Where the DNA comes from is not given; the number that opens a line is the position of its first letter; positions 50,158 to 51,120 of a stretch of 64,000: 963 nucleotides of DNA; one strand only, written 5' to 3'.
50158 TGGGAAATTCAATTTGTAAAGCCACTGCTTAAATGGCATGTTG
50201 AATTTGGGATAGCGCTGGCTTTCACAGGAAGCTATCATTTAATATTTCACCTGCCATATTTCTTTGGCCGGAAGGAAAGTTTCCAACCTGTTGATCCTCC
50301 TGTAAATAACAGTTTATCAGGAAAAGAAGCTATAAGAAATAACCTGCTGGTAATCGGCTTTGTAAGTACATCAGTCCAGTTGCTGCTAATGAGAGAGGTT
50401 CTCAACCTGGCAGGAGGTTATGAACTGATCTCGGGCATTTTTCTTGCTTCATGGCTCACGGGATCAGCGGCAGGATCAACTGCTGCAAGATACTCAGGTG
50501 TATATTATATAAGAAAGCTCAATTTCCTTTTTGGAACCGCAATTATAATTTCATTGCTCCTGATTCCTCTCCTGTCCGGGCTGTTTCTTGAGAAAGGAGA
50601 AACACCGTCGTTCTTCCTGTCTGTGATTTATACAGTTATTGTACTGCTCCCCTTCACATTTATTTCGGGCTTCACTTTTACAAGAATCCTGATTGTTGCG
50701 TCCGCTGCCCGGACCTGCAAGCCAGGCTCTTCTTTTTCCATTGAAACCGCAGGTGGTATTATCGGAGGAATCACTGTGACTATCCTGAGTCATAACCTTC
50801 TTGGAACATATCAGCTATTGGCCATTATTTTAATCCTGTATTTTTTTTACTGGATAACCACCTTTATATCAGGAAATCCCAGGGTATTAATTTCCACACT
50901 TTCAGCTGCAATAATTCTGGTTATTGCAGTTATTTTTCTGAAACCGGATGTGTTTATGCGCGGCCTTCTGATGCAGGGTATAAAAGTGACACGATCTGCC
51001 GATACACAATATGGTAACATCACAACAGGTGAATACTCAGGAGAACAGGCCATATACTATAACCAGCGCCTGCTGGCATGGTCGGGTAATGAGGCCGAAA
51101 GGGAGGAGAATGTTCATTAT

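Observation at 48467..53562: AmmeMemoRadiSam locus with an embedded 809-aa polytopic spermidine-synthase-like protein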

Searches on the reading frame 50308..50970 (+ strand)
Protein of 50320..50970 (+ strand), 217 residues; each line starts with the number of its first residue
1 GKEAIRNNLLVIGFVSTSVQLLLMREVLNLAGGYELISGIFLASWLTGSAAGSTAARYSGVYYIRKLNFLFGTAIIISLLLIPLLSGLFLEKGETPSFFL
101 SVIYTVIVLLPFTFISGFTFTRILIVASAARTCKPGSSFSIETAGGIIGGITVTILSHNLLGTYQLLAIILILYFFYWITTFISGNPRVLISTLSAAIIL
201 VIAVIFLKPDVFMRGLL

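Call 42: search_protein_families(library=pfam, proteins=[window:50320-50970:+], max_evalue=10)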
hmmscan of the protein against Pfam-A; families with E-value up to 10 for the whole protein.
window:50320-50970:+ (217 aa): 0 families

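Call 85: predict_structure(alignment_id=A3)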
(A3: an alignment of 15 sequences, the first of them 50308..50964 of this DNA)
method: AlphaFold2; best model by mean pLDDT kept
length: 219 residues; sequences in the alignment: 15
mean_pLDDT: 88.2   pTM: 0.86
mean pLDDT of the five models: 88.2, 87.8, 87.2, 86.8, 86.3
residues with pLDDT >= 90: 122; 70-90: 86; 50-70: 8; < 50: 3
segments of 3 or more residues with pLDDT < 50: 1-3
pLDDT, mean of each block of 10 residues (from residue 1): 69 95 93 79 88 95 88 95 90 72 88 94 92 76 92 95 90 96 85 88 95 83
secondary structure, 60 per line:
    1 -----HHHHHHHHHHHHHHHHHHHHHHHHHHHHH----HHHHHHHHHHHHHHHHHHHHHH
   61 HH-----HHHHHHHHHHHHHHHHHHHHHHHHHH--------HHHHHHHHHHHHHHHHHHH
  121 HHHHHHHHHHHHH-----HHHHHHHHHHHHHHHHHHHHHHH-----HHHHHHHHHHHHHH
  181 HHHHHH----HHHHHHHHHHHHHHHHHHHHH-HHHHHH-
elements in order: H6-34 H39-62 H68-93 H102-133 H139-161 H167-186 H191-211 H213-218

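Call 90: fold_search(model_id=the predicted structure, library=pdb)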
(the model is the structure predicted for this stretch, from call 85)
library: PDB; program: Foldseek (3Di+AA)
matches with E <= 10: 358; with E <= 0.001: 0
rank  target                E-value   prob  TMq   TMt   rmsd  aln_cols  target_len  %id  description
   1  9ghz                  1.3e-01  0.98  0.44  0.24   6.2       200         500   14  Cryo-EM structure of human SLC45A4 in lipid nanodiscs (released 2025-07-30)
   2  5i20_A                2.4e-01  0.33  0.25  0.20  17.4       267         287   10  Crystal structure of protein (released 2016-06-01)
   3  5oxq                  3.1e-01  0.94  0.50  0.27  14.7       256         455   15  PepTSt in complex with HEPES (300 mM) (released 2018-02-21)
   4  8u3h                  3.2e-01  0.91  0.46  0.27  11.5       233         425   17  Structure of Fmoc-Leu-OH bound Sialin (released 2024-05-29)
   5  6oom                  3.5e-01  0.97  0.49  0.31   5.5       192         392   16  PROTEIN A (released 2019-09-04)
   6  7ydq                  4.0e-01  0.92  0.47  0.20   7.7       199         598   14  Structure of PfNT1(Y190A)-GFP in complex with GSK4 (released 2023-04-26)
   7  6m20_C                4.0e-01  0.85  0.42  0.23   6.5       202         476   16  Crystal structure of Plasmodium falciparum hexose transporter PfHT1 bound with glucose (released 2020-09-09)
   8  4ja4_B                4.2e-01  0.82  0.41  0.23  13.7       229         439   15  Inward open conformation of the xylose transporter XylE from E. coli (released 2013-05-01)
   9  6m20_A                4.8e-01  0.82  0.42  0.23   6.6       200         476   15  Crystal structure of Plasmodium falciparum hexose transporter PfHT1 bound with glucose (released 2020-09-09)
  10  6ukj_A                4.8e-01  0.30  0.30  0.21  15.8       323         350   11  Single-Particle Cryo-EM Structure of Plasmodium falciparum Chloroquine Resistance Transporter (PfCRT) 7G8 Isoform (released 2019-12-04)
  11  8tgl_B                5.1e-01  0.69  0.41  0.27  11.1       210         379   14  VMAT1 dimer with norepinephrine and reserpine (released 2024-03-20)
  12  5eqg                  5.3e-01  0.92  0.47  0.26   6.4       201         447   12  Human GLUT1 in complex with inhibitor (2~{S})-3-(4-fluorophenyl)-2-[2-(3-hydroxyphenyl)ethanoylamino]-~{N}-[(1~{S})-1-ph (released 2016-04-13)
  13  5i20_E                5.3e-01  0.23  0.25  0.20  18.0       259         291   11  Crystal structure of protein (released 2016-06-01)
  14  4zwb_A                5.6e-01  0.92  0.51  0.27  10.9       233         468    9  Crystal structure of maltose-bound human GLUT3 in the outward-occluded conformation at 2.4 angstrom (released 2015-07-22)
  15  8wjh                  5.6e-01  0.91  0.45  0.24   6.4       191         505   15  Cryo-EM structure of OAT4 (released 2024-08-28)
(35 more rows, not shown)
